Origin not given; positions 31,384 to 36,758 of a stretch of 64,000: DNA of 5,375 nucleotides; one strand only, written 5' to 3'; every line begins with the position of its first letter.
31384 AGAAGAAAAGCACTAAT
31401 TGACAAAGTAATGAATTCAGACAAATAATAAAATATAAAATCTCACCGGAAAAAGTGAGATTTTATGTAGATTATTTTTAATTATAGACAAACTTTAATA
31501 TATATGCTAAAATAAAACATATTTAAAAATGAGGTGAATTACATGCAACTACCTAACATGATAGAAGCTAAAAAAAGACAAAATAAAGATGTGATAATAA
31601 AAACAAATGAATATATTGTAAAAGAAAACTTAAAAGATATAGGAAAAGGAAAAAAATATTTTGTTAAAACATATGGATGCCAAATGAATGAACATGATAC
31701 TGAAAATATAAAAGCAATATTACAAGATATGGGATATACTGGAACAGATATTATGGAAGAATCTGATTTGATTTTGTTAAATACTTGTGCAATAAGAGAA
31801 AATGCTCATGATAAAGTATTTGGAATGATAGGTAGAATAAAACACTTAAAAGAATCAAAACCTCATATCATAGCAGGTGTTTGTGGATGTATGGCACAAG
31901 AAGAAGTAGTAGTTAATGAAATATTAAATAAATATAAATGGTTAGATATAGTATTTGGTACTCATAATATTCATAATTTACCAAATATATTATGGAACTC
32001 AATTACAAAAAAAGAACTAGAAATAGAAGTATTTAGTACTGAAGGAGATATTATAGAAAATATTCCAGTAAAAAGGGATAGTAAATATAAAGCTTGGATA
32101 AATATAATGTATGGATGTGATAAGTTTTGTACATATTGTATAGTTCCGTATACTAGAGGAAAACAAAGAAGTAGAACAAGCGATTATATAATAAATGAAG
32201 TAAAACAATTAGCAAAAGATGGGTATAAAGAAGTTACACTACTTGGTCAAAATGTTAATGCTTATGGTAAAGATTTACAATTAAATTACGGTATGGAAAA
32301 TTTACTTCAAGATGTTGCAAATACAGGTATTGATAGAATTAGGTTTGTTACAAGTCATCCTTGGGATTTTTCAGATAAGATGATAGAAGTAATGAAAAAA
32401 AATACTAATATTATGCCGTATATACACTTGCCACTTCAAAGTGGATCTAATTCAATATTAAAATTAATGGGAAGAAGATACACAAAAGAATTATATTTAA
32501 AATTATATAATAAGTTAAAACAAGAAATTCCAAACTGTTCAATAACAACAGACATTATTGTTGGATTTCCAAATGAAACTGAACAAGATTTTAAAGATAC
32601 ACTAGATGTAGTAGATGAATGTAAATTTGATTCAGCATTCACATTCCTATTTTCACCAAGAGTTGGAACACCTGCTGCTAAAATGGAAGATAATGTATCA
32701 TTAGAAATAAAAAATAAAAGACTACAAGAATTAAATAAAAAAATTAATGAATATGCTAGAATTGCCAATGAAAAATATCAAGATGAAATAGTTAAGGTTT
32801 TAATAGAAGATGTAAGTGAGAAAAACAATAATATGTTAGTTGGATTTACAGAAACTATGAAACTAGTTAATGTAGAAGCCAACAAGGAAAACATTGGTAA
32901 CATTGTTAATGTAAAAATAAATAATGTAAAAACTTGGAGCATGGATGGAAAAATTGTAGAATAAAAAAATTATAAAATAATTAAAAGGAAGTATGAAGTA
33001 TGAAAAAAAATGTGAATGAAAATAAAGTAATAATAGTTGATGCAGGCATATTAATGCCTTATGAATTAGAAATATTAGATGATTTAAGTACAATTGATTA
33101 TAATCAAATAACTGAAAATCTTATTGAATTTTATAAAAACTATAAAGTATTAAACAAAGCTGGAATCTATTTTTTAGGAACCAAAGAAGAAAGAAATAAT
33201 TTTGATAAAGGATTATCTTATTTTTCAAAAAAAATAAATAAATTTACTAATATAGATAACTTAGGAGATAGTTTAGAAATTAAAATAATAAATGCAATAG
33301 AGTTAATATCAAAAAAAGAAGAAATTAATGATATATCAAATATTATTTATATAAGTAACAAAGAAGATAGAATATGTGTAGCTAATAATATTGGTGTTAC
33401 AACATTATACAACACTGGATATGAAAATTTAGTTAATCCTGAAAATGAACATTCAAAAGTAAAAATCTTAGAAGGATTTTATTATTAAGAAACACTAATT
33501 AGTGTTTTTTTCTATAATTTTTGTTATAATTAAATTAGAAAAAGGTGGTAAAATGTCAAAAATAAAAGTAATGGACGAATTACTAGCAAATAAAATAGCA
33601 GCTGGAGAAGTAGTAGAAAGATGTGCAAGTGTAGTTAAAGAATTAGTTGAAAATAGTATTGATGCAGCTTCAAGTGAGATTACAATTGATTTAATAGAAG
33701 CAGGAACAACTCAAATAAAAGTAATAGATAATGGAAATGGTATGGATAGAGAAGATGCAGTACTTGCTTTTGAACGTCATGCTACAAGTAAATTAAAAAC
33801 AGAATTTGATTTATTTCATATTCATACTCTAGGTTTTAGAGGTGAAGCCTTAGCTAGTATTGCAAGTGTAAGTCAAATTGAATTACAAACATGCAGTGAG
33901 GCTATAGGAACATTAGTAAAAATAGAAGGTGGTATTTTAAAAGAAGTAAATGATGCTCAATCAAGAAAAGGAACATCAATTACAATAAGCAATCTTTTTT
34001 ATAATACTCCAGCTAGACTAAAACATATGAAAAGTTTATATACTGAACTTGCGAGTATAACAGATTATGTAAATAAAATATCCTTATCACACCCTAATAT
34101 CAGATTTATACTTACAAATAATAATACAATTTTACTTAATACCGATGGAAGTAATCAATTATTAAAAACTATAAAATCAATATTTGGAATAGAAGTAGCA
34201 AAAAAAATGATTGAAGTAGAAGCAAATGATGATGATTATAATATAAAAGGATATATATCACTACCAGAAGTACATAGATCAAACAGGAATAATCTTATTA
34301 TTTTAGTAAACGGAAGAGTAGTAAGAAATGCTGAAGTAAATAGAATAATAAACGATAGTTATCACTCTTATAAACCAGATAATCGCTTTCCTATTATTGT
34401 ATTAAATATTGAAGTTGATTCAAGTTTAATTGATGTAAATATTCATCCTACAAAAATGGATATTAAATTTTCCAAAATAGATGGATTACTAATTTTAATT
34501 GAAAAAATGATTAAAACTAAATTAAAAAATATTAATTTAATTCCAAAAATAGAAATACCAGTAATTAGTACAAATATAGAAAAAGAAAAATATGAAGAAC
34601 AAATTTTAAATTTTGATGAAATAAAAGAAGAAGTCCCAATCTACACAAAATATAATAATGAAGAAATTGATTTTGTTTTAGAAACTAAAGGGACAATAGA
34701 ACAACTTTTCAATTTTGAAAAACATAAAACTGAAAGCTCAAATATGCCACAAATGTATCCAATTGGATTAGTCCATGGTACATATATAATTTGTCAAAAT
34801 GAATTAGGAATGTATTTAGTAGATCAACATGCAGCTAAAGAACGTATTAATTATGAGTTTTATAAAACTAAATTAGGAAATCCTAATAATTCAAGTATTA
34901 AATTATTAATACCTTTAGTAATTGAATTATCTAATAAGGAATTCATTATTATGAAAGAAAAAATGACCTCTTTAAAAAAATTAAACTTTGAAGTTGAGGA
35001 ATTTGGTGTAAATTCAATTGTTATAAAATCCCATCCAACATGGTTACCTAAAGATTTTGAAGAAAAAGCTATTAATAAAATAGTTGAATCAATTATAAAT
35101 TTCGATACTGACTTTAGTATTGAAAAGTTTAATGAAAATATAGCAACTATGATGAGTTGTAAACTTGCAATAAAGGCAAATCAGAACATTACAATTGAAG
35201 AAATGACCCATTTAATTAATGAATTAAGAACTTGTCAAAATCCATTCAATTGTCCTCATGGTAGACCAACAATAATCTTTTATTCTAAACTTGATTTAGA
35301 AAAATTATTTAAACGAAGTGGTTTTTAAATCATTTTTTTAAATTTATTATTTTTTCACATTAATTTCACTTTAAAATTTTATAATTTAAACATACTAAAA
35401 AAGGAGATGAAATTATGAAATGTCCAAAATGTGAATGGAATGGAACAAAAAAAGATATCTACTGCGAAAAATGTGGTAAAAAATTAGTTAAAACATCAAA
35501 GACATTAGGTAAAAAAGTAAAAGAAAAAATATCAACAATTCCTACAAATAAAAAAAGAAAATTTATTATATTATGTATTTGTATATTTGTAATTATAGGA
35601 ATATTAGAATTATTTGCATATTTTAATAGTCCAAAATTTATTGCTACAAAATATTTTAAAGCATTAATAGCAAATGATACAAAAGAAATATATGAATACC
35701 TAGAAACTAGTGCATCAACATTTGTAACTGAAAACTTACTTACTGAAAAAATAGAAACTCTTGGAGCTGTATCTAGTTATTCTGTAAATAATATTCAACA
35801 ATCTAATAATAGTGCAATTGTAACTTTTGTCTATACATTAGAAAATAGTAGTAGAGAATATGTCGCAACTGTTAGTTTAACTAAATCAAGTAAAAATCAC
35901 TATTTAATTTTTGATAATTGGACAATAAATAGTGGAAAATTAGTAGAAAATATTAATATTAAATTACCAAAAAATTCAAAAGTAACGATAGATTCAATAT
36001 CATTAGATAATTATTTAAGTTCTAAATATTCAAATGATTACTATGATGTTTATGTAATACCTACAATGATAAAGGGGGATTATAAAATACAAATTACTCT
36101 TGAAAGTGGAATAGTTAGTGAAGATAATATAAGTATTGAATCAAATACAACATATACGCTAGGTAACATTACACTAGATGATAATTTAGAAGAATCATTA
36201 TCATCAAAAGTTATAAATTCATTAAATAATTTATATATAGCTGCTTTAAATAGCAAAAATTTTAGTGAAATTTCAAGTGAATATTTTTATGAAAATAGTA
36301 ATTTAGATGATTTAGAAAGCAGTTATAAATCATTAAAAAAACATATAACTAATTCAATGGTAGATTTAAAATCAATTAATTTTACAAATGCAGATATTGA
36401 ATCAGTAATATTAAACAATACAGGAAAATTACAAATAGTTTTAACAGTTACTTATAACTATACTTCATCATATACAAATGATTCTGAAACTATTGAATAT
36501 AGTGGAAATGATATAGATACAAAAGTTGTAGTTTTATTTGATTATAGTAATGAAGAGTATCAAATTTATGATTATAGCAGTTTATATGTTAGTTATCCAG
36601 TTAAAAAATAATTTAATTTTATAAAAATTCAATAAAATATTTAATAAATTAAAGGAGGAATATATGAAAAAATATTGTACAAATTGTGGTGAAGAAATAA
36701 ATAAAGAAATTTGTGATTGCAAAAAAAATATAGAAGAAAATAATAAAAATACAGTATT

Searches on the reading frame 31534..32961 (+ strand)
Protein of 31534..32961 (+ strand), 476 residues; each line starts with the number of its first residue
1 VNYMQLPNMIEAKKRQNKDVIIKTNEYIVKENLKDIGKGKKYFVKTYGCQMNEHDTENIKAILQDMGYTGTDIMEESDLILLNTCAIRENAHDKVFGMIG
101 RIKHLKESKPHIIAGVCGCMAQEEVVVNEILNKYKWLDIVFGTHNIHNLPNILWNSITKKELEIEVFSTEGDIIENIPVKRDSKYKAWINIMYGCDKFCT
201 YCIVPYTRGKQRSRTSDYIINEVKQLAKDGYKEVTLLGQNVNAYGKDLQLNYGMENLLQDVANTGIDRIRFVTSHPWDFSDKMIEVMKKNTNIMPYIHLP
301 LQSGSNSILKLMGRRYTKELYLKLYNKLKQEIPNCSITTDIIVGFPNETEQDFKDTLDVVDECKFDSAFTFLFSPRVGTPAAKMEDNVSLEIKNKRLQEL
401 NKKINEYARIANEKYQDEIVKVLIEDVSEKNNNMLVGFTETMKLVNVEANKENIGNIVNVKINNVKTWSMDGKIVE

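Call 18: search_protein_families(library=ncbifam, proteins=[window:31534-32961:+], max_evalue=0.00001)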
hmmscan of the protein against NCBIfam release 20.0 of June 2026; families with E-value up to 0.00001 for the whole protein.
window:31534-32961:+ (476 aa): 15 families
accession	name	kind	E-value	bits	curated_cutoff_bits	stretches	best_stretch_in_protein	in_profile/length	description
TIGR01574.1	miaB-methiolase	equivalog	3.5e-171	570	355.3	1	41-475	1-437/437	tRNA (N6-isopentenyl adenosine(37)-C2)-methylthiotransferase MiaB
TIGR00089.1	TIGR00089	subfamily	5.9e-146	486.6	251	1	41-472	1-429/429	MiaB/RimO family radical SAM methylthiotransferase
NF010916.0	PRK14336.1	equivalog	6e-97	325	606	1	41-476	3-414/418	tRNA (N6-isopentenyl adenosine(37)-C2)-methylthiotransferase MiaB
TIGR01579.1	MiaB-like-C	equivalog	5.6e-95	319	357.05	1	45-462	2-416/416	tRNA (N(6)-L-threonylcarbamoyladenosine(37)-C(2))-methylthiotransferase MtaB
TIGR01125.1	TIGR01125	equivalog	1.1e-81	275.2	356.95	1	44-470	4-430/432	30S ribosomal protein S12 methylthiotransferase RimO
TIGR01578.1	MiaB-like-B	hypoth_equivalog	1.2e-71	241.7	314.7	1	41-475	1-421/421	tRNA (N(6)-L-threonylcarbamoyladenosine(37)-C(2))-methylthiotransferase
TIGR04014.1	B12_SAM_MJ_0865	equivalog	1.6e-22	79.9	360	1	187-431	161-400/434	methyl-coenzyme M reductase glutamine C-methyltransferase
TIGR04013.1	B12_SAM_MJ_1487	hypoth_equivalog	5.8e-22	78.1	251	1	101-402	62-374/382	TIGR04013 family B12-binding domain/radical SAM domain-containing protein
TIGR04479.1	bcpD_PhpK_rSAM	subfamily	5.3e-13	48.2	600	1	183-366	238-412/504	PhpK family radical SAM P-methyltransferase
TIGR03994.1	rSAM_HemZ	equivalog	8.2e-10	38.4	321.4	1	156-367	58-270/401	coproporphyrinogen dehydrogenase HemZ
TIGR03471.1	HpnJ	equivalog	1.8e-07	30.4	577.6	1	193-381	204-383/472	hopanoid biosynthesis associated radical SAM protein HpnJ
TIGR00538.1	hemN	equivalog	9.9e-07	27.9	324.95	1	195-408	59-276/454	oxygen-independent coproporphyrinogen III oxidase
TIGR04072.2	rSAM_ladder_B12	equivalog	1.1e-06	27.6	360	1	193-374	187-358/443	lipid biosynthesis B12-binding/radical SAM protein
TIGR04107.1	rSAM_HutW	equivalog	1.4e-06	27.4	400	0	299-395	157-252/419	heme anaerobic degradation radical SAM methyltransferase ChuW/HutW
NF053742.1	LipS1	equivalog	3.9e-06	26.7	230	1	195-400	17-209/268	LipS1 family lipoyl synthase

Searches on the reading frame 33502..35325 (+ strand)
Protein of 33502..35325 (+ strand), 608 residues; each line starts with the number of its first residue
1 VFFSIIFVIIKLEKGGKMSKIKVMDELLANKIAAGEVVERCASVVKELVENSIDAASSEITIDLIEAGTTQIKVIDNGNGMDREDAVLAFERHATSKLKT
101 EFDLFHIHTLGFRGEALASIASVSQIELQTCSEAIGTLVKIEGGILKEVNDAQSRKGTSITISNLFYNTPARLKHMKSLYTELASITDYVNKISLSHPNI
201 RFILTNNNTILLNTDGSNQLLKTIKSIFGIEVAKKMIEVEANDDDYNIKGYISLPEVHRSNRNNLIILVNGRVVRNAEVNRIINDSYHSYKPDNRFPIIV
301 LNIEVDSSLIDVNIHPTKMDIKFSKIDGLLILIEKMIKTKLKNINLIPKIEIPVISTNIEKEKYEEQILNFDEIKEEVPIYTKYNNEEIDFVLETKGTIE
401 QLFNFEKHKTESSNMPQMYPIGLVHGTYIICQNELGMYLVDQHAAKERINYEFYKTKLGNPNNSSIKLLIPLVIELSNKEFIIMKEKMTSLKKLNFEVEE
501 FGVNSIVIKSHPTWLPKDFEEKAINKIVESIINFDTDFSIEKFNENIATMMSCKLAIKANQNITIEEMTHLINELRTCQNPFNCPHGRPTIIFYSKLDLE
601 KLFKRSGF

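Call 18: search_protein_families(library=ncbifam, proteins=[window:33502-35325:+], max_evalue=0.00001)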
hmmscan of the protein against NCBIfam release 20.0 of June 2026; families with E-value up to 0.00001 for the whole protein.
window:33502-35325:+ (608 aa): 9 families
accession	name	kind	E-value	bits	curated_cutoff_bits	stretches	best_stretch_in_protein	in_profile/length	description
NF000950.0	PRK00095.1-3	equivalog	3.5e-217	722.8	756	2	18-380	1-365/641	DNA mismatch repair endonuclease MutL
TIGR00585.2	mutl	equivalog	2e-162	541.9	180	2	21-368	1-351/555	DNA mismatch repair endonuclease MutL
NF000953.0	PRK00095.2-4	equivalog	1.2e-130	437.3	693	1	20-605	2-610/611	DNA mismatch repair endonuclease MutL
NF000949.0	PRK00095.1-2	equivalog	1.8e-129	433.7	750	2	17-324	3-308/634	DNA mismatch repair endonuclease MutL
NF000952.0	PRK00095.2-2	subfamily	8.9e-115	384.5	840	2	21-367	3-353/623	DNA mismatch repair endonuclease MutL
NF000951.0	PRK00095.2-1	equivalog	2.7e-94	316.8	391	1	18-605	2-549/559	DNA mismatch repair endonuclease MutL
NF000948.0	PRK00095.1-1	equivalog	5.7e-88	296.4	701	2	20-325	2-313/625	DNA mismatch repair endonuclease MutL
NF000954.0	PRK00095.2-5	equivalog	4.3e-70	236.7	937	1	19-517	5-510/588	DNA mismatch repair endonuclease MutL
NF050001.1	restrict_BbrUII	equivalog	1.7e-06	26.9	550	0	41-87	21-65/659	BbrUII/HgiDII family restriction enzyme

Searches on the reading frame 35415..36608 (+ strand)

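Call 18: search_protein_families(library=ncbifam, proteins=[window:35415-36608:+], max_evalue=0.00001)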
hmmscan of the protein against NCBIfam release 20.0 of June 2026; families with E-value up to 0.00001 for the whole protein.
window:35415-36608:+ (398 aa): 1 family
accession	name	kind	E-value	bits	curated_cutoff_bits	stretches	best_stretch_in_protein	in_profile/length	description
NF053815.1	teico_TcaA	equivalog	1.2e-06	27.7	550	1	2-170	3-176/463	membrane-associated protein TcaA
